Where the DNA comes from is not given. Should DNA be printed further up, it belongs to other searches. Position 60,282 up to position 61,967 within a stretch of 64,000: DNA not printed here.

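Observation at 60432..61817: SGNH/GDSL hydrolase with foreign codon usage between the capsid genes and the head-tail adaptors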

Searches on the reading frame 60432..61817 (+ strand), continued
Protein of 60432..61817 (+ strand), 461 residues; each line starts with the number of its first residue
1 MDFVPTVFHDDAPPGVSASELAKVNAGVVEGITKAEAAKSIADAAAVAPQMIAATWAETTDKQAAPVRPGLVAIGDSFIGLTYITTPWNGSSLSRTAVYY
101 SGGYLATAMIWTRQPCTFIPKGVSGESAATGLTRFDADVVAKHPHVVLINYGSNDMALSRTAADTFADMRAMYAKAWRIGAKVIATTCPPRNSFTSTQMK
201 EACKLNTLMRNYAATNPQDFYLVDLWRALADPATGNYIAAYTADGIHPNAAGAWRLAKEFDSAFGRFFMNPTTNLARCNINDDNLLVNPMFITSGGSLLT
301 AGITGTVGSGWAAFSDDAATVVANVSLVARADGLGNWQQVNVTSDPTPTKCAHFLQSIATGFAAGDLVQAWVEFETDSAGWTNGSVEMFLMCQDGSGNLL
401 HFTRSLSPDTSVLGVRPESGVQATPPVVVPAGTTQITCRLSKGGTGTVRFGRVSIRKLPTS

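Call 39: predict_structure(alignment_id=A3)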
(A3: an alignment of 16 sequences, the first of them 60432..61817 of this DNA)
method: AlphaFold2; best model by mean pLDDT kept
length: 461 residues; sequences in the alignment: 16
mean_pLDDT: 84.7   pTM: 0.81
mean pLDDT of the five models: 84.7, 83.6, 82.4, 81.2, 79.5
residues with pLDDT >= 90: 264; 70-90: 129; 50-70: 20; < 50: 48
segments of 3 or more residues with pLDDT < 50: 1-17, 20-50
pLDDT, mean of each block of 10 residues (from residue 1): 33 43 44 42 40 73 82 91 85 87 89 84 94 96 92 95 98 94 95 94 97 93 95 90 88 91 83 81 88 94 93 89 94 93 76 94 94 92 88 92 85 84 92 95 92 92 79
secondary structure, 60 per line:
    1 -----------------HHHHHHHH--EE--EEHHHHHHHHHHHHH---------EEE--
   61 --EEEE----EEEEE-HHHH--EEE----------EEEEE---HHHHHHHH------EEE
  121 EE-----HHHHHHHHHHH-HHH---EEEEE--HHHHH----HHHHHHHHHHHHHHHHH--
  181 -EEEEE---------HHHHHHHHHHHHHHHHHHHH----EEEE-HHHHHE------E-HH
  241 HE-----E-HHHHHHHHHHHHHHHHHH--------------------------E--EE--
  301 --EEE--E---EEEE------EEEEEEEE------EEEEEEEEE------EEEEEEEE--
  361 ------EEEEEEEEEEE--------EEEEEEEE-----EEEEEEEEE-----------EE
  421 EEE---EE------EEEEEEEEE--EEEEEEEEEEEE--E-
elements in order: H18-25 H34-46 E56-58 E63-66 E71-75 H77-80 E83-85 E96-100 H104-111 E118-122 H128-138 E146-150 H153-157 H162-178 E182-186 H196-215 E220-223 H225-229 H250-267 E303-305 E312-315 E322-329 E336-344 E351-358 E367-377 E386-393 E399-407 E419-423 E435-443 E446-457
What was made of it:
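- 60432..60596 (+): N-terminal module, aa 1-55: a conserved motif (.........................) followed by an Ala-rich helix. It is a possible oligomerisation or virion-anchor stalk. As a monomer it is modelled at low pLDDT, with a helix at 34-46 (call 39).
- On SGNH/GDSL hydrolase superfamily (Pfam PF13472/PF00657): AF2 pLDDT is above 90 over most of aa 70-270 (call 39).
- Checked: The full-length AF2 model has pLDDT 84.7 (call 39).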

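Call 41: search_protein_representatives(alignment_id=A2)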
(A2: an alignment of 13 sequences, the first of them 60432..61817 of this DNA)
Query: 13 sequences, 463 profile positions. Proteins with E-value up to 0.001 (for the whole library): 24799; up to 1e-10: 8289; up to 1e-30: 1297. The best 150 are listed.
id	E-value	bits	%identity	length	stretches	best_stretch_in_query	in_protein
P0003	1.6e-221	752.2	-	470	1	1-462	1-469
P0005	1.6e-211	719.3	-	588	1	6-462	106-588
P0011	8.3e-182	621.3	-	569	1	29-460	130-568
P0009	2.9e-180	616.3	-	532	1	6-462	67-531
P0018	1.1e-160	551.7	-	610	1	33-462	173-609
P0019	1.2e-157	541.7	-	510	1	38-461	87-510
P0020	5.1e-136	470.4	-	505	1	42-460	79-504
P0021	6.1e-124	430.6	-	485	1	29-461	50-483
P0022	1.6e-116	406.1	-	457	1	25-462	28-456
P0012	1.1e-110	386.9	-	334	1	119-460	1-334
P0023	2.8e-109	382.3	-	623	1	40-461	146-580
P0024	5.7e-108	377.9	-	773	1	57-461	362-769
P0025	7.1e-77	275.4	-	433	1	44-460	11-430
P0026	3.3e-74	266.6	-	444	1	112-458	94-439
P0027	4.5e-74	266.2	-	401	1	64-459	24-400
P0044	9.8e-68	245.3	-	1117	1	67-460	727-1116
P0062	2.8e-65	237.2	-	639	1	29-460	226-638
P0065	4.9e-65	236.4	-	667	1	38-461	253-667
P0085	2.1e-62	227.7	-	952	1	55-460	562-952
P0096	3.6e-61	223.6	-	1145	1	72-460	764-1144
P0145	4.3e-57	210.2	-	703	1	32-461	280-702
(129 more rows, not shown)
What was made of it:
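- On Phage two-domain esterase family (PHROG 6102; ReqiPine5 gp21-like): 1297 representative clusters match at E<=1e-30, and nearly all of the top 150 span both domains (call 41).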

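Call 42: search_protein_families(library=pfam, proteins=[P0044, P0096, P0085, P0024, P0145, P0065, P0062, P0018, P0023, P0005], max_evalue=0.01)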
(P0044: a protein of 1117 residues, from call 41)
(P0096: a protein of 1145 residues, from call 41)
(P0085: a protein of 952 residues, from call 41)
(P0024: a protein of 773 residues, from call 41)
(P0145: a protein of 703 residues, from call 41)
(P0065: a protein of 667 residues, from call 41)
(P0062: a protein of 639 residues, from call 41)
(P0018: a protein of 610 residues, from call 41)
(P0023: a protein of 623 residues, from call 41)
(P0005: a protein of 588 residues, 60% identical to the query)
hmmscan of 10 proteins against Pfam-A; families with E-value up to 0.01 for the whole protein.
P0044 (1117 aa): 4 families
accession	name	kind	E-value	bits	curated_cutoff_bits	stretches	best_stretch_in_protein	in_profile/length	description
PF13472.12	Lipase_GDSL_2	-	9.3e-21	75.6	32.9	1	734-918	1-176/178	GDSL-like Lipase/Acylhydrolase family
PF00657.28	Lipase_GDSL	-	2.8e-08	34.6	23.6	1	734-925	3-208/208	GDSL-like Lipase/Acylhydrolase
PF12708.12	Pect-lyase_RHGA_epim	-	2.1e-06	28.1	27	1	160-203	2-39/213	Rhamnogalacturonase A/epimerase, pectate lyase-like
PF17182.10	OSK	-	0.0025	17.5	27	1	786-888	52-151/202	OSK domain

P0096 (1145 aa): 3 families
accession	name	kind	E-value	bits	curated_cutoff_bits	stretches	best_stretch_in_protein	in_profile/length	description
PF13472.12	Lipase_GDSL_2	-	1.7e-25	91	32.9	1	766-936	1-175/178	GDSL-like Lipase/Acylhydrolase family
PF13385.13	Laminin_G_3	-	2.4e-16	60.7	27.6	1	524-686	5-150/151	Concanavalin A-like lectin/glucanases superfamily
PF00657.28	Lipase_GDSL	-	2.7e-15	57.5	23.6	1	764-942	1-206/208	GDSL-like Lipase/Acylhydrolase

P0085 (952 aa): 2 families
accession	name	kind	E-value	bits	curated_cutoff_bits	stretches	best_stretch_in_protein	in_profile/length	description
PF12708.12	Pect-lyase_RHGA_epim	-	1.3e-15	58.2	27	1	36-110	4-80/213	Rhamnogalacturonase A/epimerase, pectate lyase-like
PF00657.28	Lipase_GDSL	-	0.0003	21.5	23.6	1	581-773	1-208/208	GDSL-like Lipase/Acylhydrolase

P0024 (773 aa): 3 families
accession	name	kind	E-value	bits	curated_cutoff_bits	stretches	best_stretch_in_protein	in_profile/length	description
PF13472.12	Lipase_GDSL_2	-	3.6e-12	47.6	32.9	1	380-559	2-176/178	GDSL-like Lipase/Acylhydrolase family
PF00657.28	Lipase_GDSL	-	1.8e-08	35.2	23.6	1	377-565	1-207/208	GDSL-like Lipase/Acylhydrolase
PF17182.10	OSK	-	0.0042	16.8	27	1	451-537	72-157/202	OSK domain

P0145 (703 aa): 1 family
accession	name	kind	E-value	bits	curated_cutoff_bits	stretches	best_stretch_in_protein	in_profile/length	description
PF13472.12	Lipase_GDSL_2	-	2.7e-17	64.2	32.9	1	320-497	2-177/178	GDSL-like Lipase/Acylhydrolase family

P0065 (667 aa): 3 families
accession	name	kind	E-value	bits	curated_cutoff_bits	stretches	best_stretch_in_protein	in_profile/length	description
PF13472.12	Lipase_GDSL_2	-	9e-17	62.6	32.9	1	290-469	2-176/178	GDSL-like Lipase/Acylhydrolase family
PF00657.28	Lipase_GDSL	-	4.6e-09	37.2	23.6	1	287-476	1-208/208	GDSL-like Lipase/Acylhydrolase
PF17182.10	OSK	-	7.9e-05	22.4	27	1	353-438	62-149/202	OSK domain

P0062 (639 aa): 3 families
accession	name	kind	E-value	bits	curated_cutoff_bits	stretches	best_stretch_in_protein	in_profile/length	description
PF13472.12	Lipase_GDSL_2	-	1.8e-28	100.7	32.9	1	278-451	1-177/178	GDSL-like Lipase/Acylhydrolase family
PF00657.28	Lipase_GDSL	-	2.3e-14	54.5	23.6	1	276-454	1-205/208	GDSL-like Lipase/Acylhydrolase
PF17182.10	OSK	-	0.0006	19.6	27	1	322-415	52-145/202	OSK domain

P0018 (610 aa): 3 families
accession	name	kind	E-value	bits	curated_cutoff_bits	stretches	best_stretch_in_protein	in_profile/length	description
PF13472.12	Lipase_GDSL_2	-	1.7e-15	58.4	32.9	1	215-396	2-176/178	GDSL-like Lipase/Acylhydrolase family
PF00657.28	Lipase_GDSL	-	1.9e-09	38.4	23.6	1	212-399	1-204/208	GDSL-like Lipase/Acylhydrolase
PF18454.7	Mtd_N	-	0.0059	16.9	26.3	0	9-44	4-37/37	Major tropism determinant N-terminal domain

P0023 (623 aa): 2 families
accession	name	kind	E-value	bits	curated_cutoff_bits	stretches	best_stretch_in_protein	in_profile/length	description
PF13472.12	Lipase_GDSL_2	-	5.7e-17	63.2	32.9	1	180-363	1-175/178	GDSL-like Lipase/Acylhydrolase family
PF00657.28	Lipase_GDSL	-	7.2e-08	33.3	23.6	1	178-370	1-207/208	GDSL-like Lipase/Acylhydrolase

P0005 (588 aa): 3 families
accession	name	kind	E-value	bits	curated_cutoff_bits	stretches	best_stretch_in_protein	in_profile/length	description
PF13472.12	Lipase_GDSL_2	-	1.3e-21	78.3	32.9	1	194-372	1-174/178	GDSL-like Lipase/Acylhydrolase family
PF00657.28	Lipase_GDSL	-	3e-12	47.6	23.6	1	192-373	1-200/208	GDSL-like Lipase/Acylhydrolase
PF17182.10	OSK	-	0.0046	16.7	27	1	260-351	67-156/202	OSK domain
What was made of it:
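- Larger members carry pectate-lyase-like N-terminal parts (call 42).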

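Call 43: fold_search(model_id=the predicted structure, library=pdb)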
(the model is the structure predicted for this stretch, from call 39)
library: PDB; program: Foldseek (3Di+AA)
matches with E <= 10: 1694; with E <= 0.001: 223
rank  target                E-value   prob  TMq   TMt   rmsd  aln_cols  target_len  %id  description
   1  9hi5_B                4.3e-13  1.00  0.36  0.76   2.9       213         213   23  Structure of scaffold FI6-focused design_02 (released 2025-12-03)
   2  9hi6_A                1.2e-12  1.00  0.36  0.73   8.3       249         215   22  Structure of scaffold FI6-focused design_04 in complex with FI6-Fab (released 2025-12-03)
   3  9hi5_C                1.8e-12  1.00  0.35  0.75   2.7       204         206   24  Structure of scaffold FI6-focused design_02 (released 2025-12-03)
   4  9hi4_C                6.6e-12  1.00  0.35  0.74   3.1       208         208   24  Structure of FI6-focused design_03 scaffold in complex with FI6-Fab (released 2025-12-03)
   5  9hi5_D                1.9e-11  1.00  0.33  0.69   4.1       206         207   23  Structure of scaffold FI6-focused design_02 (released 2025-12-03)
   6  3p94_D                2.8e-11  1.00  0.35  0.76   3.0       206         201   23  Crystal structure of a GDSL-like Lipase (BDI_0976) from Parabacteroides distasonis ATCC 8503 at 1.93 A resolution (released 2010-11-03)
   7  3p94_C                5.5e-11  1.00  0.35  0.77   2.9       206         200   23  Crystal structure of a GDSL-like Lipase (BDI_0976) from Parabacteroides distasonis ATCC 8503 at 1.93 A resolution (released 2010-11-03)
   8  4hf7                  5.8e-11  1.00  0.34  0.74   8.9       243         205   21  Crystal structure of a GDSL-like lipase (BT0569) from Bacteroides thetaiotaomicron VPI-5482 at 1.77 A resolution (released 2012-10-24)
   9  4ppy_B                6.6e-11  1.00  0.35  0.74   9.7       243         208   21  Crystal structure of a putative acylhydrolase (BF3764) from Bacteroides fragilis NCTC 9343 at 2.00 A resolution (released 2014-04-02)
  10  4iyj_B                7.0e-11  1.00  0.34  0.74   3.1       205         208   22  Crystal structure of a putative acylhydrolase (BACUNI_03406) from Bacteroides uniformis ATCC 8492 at 1.37 A resolution (released 2013-03-06)
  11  4ppy_A                7.0e-11  1.00  0.35  0.74   7.8       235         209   21  Crystal structure of a putative acylhydrolase (BF3764) from Bacteroides fragilis NCTC 9343 at 2.00 A resolution (released 2014-04-02)
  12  9hi4_D                7.4e-11  1.00  0.35  0.75   2.6       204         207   23  Structure of FI6-focused design_03 scaffold in complex with FI6-Fab (released 2025-12-03)
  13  4rsh_A                9.5e-11  1.00  0.34  0.83   4.1       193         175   20  Structure of a putative lipolytic protein of G-D-S-L family from Desulfitobacterium hafniense DCB-2 (released 2014-11-19)
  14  4iyj_A                1.0e-10  1.00  0.35  0.73   3.2       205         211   22  Crystal structure of a putative acylhydrolase (BACUNI_03406) from Bacteroides uniformis ATCC 8492 at 1.37 A resolution (released 2013-03-06)
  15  2hsj_A                1.2e-10  1.00  0.33  0.69  12.4       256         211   15  The structure of a putative platelet activating factor from Streptococcus pneumonia. (released 2006-09-19)
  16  3p94_A                1.3e-10  1.00  0.35  0.75   3.0       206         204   23  Crystal structure of a GDSL-like Lipase (BDI_0976) from Parabacteroides distasonis ATCC 8503 at 1.93 A resolution (released 2010-11-03)
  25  4qnl                  3.3e-09  1.00  0.30  0.18  16.9       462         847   12  Crystal structure of tail fiber protein gp63.1 from E. coli phage G7C (released 2015-06-24)
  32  6hfz_D                6.5e-09  1.00  0.29  0.36  17.8       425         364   12  Crystal structure of a two-domain esterase (CEX) active on acetylated mannans (released 2019-09-11)
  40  6hh9_C                1.4e-08  1.00  0.30  0.37  17.1       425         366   11  Crystal structure of a two-domain esterase (CEX) active on acetylated mannans co-crystallized with mannopentaose (released 2019-09-11)
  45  6hfz_B                1.9e-08  1.00  0.28  0.35  17.5       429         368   11  Crystal structure of a two-domain esterase (CEX) active on acetylated mannans (released 2019-09-11)
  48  6hh9_B                2.2e-08  1.00  0.30  0.37  17.6       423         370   12  Crystal structure of a two-domain esterase (CEX) active on acetylated mannans co-crystallized with mannopentaose (released 2019-09-11)
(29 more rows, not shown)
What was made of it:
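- On SGNH/GDSL hydrolase superfamily (Pfam PF13472/PF00657): Foldseek probability is 1.00 to many SGNH structures (call 43).
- On LysB mycolylarabinogalactan esterase: The fold is SGNH (call 43).
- Closest known: SGNH-domain receptor-binding proteins of Gram-negative phages. Same: A structural match to 4qnl (Foldseek E=3.3e-9, call 43).
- Closest known: Two-domain bacterial carbohydrate esterases. Same: Foldseek hits 6hfz and 6hh9 (call 43).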

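Call 47: fold_search(model_id=the predicted structure, library=viral)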
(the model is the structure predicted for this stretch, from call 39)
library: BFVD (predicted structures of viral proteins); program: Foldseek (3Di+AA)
matches with E <= 10: 1637; with E <= 0.001: 395
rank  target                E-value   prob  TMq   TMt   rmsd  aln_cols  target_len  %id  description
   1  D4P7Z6                3.2e-38  1.00  0.76  0.82   9.4       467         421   24  Gp21 [Rhodococcus phage ReqiPine5]
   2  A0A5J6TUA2            7.9e-33  1.00  0.67  0.62   9.8       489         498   25  Esterase [Gordonia phage Lambo]
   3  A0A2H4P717            7.2e-30  1.00  0.71  0.49  11.0       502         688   22  GDSL-like lipase [Pseudomonas phage nickie]
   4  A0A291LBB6            6.7e-29  1.00  0.68  0.65  10.5       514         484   19  Uncharacterized protein [Caulobacter phage Lullwater]
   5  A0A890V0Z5            9.1e-28  1.00  0.63  0.55   6.8       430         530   24  Esterase [Microbacterium phage Shocker]
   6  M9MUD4                1.1e-27  1.00  0.62  0.59  10.6       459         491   20  (no name in the UniProt tables at hand)
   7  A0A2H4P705            1.3e-25  1.00  0.41  0.25  14.9       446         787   20  GDSL-like lipase [Pseudomonas phage nickie]
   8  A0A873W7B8            4.0e-25  1.00  0.69  0.58   9.8       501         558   18  SGNH hydrolase-type esterase domain-containing protein [Pseudomonas phage BUCT553]
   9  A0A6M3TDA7            2.4e-24  1.00  0.58  0.77   4.1       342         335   21  (no name in the UniProt tables at hand)
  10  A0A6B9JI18            9.9e-24  1.00  0.64  0.37   4.6       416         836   17  Tail fiber protein [Vibrio phage vB_VchM_Kuja]
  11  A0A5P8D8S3            3.7e-23  1.00  0.42  0.46  23.0       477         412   19  (no name in the UniProt tables at hand)
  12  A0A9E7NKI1            3.9e-23  1.00  0.59  0.51  10.1       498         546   21  (no name in the UniProt tables at hand)
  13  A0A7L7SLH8            4.7e-23  1.00  0.58  0.69   5.2       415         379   18  Esterase [Gordonia phage Clown]
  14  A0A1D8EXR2            5.2e-20  1.00  0.55  0.39  11.8       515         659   16  Lipase [Mycobacterium phage Kersh]
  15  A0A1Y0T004            2.4e-16  1.00  0.37  0.17  15.4       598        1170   14  Uncharacterized protein [Pseudomonas phage Skulduggery]
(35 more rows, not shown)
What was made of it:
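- On Phage two-domain esterase family (PHROG 6102; ReqiPine5 gp21-like): TM 0.76/0.82 to gp21 (call 47).
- The BFVD match list includes a Vibrio phage protein annotated as a tail fibre (call 47).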

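Call 55: find_related_loci(query=A2, collection=genome_contigs, flank=6000)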
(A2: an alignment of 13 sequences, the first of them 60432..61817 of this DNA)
Query A2 (461 aa) in genome_contigs; peptide patterns used: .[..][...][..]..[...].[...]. (x = any residue, [..] = any of these).
59 stretches matched a pattern; 1 encode a relative of the query (tblastn E <= 1e-3); 1 distinct loci.
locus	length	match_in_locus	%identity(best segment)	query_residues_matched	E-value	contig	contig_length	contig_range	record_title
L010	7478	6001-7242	47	46-459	4e-101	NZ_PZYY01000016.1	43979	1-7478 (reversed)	Nocardioides terrigena strain KCTC 19217 KCTC_19217_Contig16, whole genome shotgun sequence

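Call 56: find_related_loci(query=A2, collection=viral_contigs, flank=8000)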
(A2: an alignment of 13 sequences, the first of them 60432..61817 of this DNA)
Query A2 (461 aa) in viral_contigs; peptide patterns used: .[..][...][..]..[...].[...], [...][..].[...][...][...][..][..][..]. (x = any residue, [..] = any of these).
44 stretches matched a pattern; 1 encode a relative of the query (tblastn E <= 1e-3); 1 distinct loci.
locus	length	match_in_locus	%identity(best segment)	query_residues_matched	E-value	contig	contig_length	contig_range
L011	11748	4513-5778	59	44-458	3e-164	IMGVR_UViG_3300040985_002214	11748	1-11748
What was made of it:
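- Tried and rejected: Scans of genome_contigs and viral_contigs each returned a single locus (Nocardioides terrigena; one IMG/VR contig) (calls 55, 56).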

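Call 60: search_protein_families(library=phrogs, proteins=[L011:1064-1840:+, L011:2411-3103:+, L011:3471-4313:+, L011:4270-5787:+, L011:5804-6424:+, L011:6397-7335:+, L011:7724-9049:+, L010:589-1884:+, L010:2743-3762:+, L010:3807-5741:+], max_evalue=0.001)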
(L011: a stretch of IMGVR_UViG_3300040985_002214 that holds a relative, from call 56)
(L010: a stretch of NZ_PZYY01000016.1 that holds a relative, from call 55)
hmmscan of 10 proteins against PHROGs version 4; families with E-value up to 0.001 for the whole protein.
L011:1064-1840:+ (258 aa): 1 family
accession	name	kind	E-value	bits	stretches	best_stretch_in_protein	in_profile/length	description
phrog_19068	-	unknown function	6.8e-48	164.3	1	4-255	3-264/267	-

L011:2411-3103:+ (230 aa): 1 family
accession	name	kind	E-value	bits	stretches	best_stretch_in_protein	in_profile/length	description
phrog_644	-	unknown function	4.7e-36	125.2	1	89-228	5-143/174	-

L011:3471-4313:+ (280 aa): 1 family
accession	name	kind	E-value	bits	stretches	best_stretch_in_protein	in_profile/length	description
phrog_6813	-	unknown function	1.4e-21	77.5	1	1-102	1-102/907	-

L011:4270-5787:+ (505 aa): 10 families
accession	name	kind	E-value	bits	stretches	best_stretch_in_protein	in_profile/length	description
phrog_6102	-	moron, auxiliary metabolic gene and host takeover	3e-45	155.8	1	95-503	19-439/442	lipase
phrog_19622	-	other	8.5e-20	71.6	1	74-340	23-278/524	esterase/lipase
phrog_14008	-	unknown function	2e-09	38.1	1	109-290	64-221/234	-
phrog_19200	-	head and packaging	4.5e-07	30.4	1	24-78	8-62/268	virion structural protein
phrog_31660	-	tail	2.6e-06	28.4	1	30-74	12-56/182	tail fiber protein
phrog_6049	-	tail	3.3e-06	27.8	1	34-74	17-57/337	tail fiber protein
phrog_27786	-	tail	1.4e-05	24.8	1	31-89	10-68/729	tail spike protein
phrog_21562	-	tail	6.6e-05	23.1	1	28-81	8-60/324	tail protein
phrog_13362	-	unknown function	0.00018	20.7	1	147-228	534-615/820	-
phrog_23595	-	tail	0.00019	21.5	1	27-80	4-55/440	minor tail protein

L011:5804-6424:+ (206 aa): 7 families
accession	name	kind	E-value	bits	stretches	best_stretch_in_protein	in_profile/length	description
phrog_8780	-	tail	5.1e-33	115.2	1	107-205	656-755/755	minor tail protein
phrog_18179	-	head and packaging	1.4e-19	71.7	1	94-206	368-481/482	virion structural protein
phrog_21978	-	unknown function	3.3e-17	64.1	1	96-205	126-217/220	-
phrog_21510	-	unknown function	1e-16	61.8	1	104-205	450-553/555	-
phrog_20194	-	unknown function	2.1e-08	34.6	1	107-201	302-382/495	-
phrog_29238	-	unknown function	5.5e-06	25.4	1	110-204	899-992/997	-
phrog_16053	-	tail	8.8e-05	23.2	1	114-205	62-150/310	tail fiber protein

L011:6397-7335:+ (312 aa): 0 families

L011:7724-9049:+ (441 aa): 9 families
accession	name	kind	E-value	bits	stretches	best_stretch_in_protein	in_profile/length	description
phrog_700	-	lysis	8.3e-115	385.9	1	8-431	1-457/491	endolysin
phrog_880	-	lysis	6.9e-54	184.9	1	162-394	135-354/435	endolysin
phrog_2998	-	lysis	2.3e-22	81.1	1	23-379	9-304/485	endolysin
phrog_6707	-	lysis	4.2e-18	66.2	1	383-440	253-310/311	endolysin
phrog_2810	-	head and packaging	2.7e-08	33.6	1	41-177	333-452/952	virion structural protein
phrog_1493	-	lysis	5.4e-07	30.1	1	214-355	28-165/394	endolysin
phrog_1794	-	lysis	6.7e-07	30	1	217-385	53-206/336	amidase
phrog_10030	-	tail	7.2e-06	24.5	1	84-170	1807-1886/2105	tail length tape measure protein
phrog_8927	-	tail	5.7e-05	22.3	1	68-163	1357-1445/1619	tail length tape measure protein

L010:589-1884:+ (431 aa): 0 families

L010:2743-3762:+ (339 aa): 0 families

L010:3807-5741:+ (644 aa): 1 family
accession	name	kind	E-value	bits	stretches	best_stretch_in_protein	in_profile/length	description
phrog_37034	-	unknown function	0.00033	21.5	1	578-643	99-170/171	-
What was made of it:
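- L011: two genes upstream of an endolysin (call 60).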

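Call 62: search_protein_families(library=phrogs, proteins=[L001:7890-8100:+, L011:4270-4560:+], max_evalue=1)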
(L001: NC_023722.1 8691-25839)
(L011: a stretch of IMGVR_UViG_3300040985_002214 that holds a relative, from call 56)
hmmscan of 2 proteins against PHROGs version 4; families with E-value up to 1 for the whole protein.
L001:7890-8100:+ (70 aa): 1 family
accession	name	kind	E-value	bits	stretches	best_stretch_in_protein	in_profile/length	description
phrog_6102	-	moron, auxiliary metabolic gene and host takeover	1.4e-09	38.2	1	22-67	9-54/442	lipase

L011:4270-4560:+ (97 aa): 12 families
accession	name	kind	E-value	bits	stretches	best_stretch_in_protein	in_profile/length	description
phrog_19200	-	head and packaging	5.9e-08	33.3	1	24-78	8-62/268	virion structural protein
phrog_31660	-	tail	1e-07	33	1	30-74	12-56/182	tail fiber protein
phrog_6049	-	tail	2.9e-07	31.3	1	34-73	17-56/337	tail fiber protein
phrog_27786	-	tail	1.4e-06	28.1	1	31-84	10-63/729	tail spike protein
phrog_23595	-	tail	8.2e-06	26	1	27-80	4-55/440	minor tail protein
phrog_21562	-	tail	1.1e-05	25.6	1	28-80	8-59/324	tail protein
phrog_33904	-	tail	5.1e-05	23.1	1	31-79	7-55/542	tail fiber protein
phrog_24754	-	tail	0.00014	22.8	1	31-84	10-62/202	tail fiber protein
phrog_19976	-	tail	0.0021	18.6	1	29-78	11-64/256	tail assembly protein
phrog_2332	-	other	0.0044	17.1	1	33-74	14-55/343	hyaluronidase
phrog_697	-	head and packaging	0.0056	15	1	31-74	8-51/2079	structural protein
phrog_38417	-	other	0.0095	16.2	1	33-75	9-51/312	hyaluronidase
